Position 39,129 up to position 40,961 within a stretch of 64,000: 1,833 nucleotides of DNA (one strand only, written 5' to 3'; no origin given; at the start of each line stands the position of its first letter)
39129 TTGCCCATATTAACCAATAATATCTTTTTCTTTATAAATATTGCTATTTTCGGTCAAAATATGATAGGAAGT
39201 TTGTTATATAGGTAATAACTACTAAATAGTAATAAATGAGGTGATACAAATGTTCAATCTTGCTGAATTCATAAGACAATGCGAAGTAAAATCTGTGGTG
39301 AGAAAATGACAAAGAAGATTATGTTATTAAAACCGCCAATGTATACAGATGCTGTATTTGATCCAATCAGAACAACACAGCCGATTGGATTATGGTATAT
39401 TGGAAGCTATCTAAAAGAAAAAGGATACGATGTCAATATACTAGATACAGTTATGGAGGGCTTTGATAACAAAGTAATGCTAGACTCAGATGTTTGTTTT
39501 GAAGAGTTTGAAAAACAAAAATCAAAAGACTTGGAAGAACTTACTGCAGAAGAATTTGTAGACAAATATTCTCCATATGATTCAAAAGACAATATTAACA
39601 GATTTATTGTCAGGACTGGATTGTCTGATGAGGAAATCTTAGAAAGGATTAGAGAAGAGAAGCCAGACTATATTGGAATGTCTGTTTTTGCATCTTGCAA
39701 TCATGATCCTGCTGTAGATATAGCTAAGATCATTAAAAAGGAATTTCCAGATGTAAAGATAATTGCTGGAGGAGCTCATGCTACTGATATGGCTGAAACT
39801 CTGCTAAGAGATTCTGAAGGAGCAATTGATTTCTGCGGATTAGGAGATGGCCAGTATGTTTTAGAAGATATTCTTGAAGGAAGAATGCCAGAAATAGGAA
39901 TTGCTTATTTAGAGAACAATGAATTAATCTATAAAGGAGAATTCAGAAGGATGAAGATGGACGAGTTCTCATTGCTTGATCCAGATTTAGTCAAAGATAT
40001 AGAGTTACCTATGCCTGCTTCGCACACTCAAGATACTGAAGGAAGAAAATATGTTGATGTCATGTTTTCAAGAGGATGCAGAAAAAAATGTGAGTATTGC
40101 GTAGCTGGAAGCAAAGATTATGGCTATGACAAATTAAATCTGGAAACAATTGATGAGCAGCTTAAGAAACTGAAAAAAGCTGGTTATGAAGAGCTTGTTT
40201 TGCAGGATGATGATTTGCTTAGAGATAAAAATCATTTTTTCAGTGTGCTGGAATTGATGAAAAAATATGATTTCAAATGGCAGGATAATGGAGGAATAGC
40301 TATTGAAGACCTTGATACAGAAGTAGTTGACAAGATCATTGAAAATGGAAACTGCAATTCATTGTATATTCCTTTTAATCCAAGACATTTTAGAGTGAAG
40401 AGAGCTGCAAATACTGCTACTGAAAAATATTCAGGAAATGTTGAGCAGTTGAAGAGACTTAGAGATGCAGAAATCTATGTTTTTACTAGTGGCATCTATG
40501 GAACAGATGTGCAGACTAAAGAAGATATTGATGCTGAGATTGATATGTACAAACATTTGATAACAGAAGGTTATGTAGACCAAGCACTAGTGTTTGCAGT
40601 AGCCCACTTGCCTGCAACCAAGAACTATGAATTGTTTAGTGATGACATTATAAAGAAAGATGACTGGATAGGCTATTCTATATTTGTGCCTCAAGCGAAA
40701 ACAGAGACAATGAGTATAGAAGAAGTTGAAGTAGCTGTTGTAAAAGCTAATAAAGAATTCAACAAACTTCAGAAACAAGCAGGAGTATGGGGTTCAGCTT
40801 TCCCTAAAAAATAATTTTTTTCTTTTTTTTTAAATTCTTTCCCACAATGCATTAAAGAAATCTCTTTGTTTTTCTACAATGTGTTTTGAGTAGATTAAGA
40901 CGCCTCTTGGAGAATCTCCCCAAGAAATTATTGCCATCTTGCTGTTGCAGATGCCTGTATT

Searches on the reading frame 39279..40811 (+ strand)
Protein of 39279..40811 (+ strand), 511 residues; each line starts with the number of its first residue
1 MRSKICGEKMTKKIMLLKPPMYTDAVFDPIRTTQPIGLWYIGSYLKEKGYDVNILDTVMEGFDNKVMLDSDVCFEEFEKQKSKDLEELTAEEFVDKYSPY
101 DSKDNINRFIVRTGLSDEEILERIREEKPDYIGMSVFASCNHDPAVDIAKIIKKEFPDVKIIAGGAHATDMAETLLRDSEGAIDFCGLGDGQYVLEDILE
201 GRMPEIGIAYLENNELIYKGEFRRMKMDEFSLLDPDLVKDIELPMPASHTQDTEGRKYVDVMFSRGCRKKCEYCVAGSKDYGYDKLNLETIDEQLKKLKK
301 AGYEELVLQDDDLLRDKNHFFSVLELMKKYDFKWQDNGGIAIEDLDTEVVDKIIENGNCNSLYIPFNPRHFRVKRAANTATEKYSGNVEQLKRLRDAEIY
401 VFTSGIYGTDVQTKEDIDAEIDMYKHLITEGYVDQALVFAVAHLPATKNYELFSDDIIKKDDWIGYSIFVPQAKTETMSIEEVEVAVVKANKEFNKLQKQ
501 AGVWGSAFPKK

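Call 85: search_protein_families(library=pfam, proteins=[window:39279-40811:+], max_evalue=0.001)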
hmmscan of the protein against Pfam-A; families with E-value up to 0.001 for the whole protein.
window:39279-40811:+ (511 aa): 2 families
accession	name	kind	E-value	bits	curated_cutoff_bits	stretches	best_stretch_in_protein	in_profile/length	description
PF02310.24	B12-binding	-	4.6e-19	68.9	32.1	1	116-198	39-120/121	B12 binding domain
PF04055.27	Radical_SAM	-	6.7e-16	59.3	29.5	1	262-421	2-163/166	Radical SAM superfamily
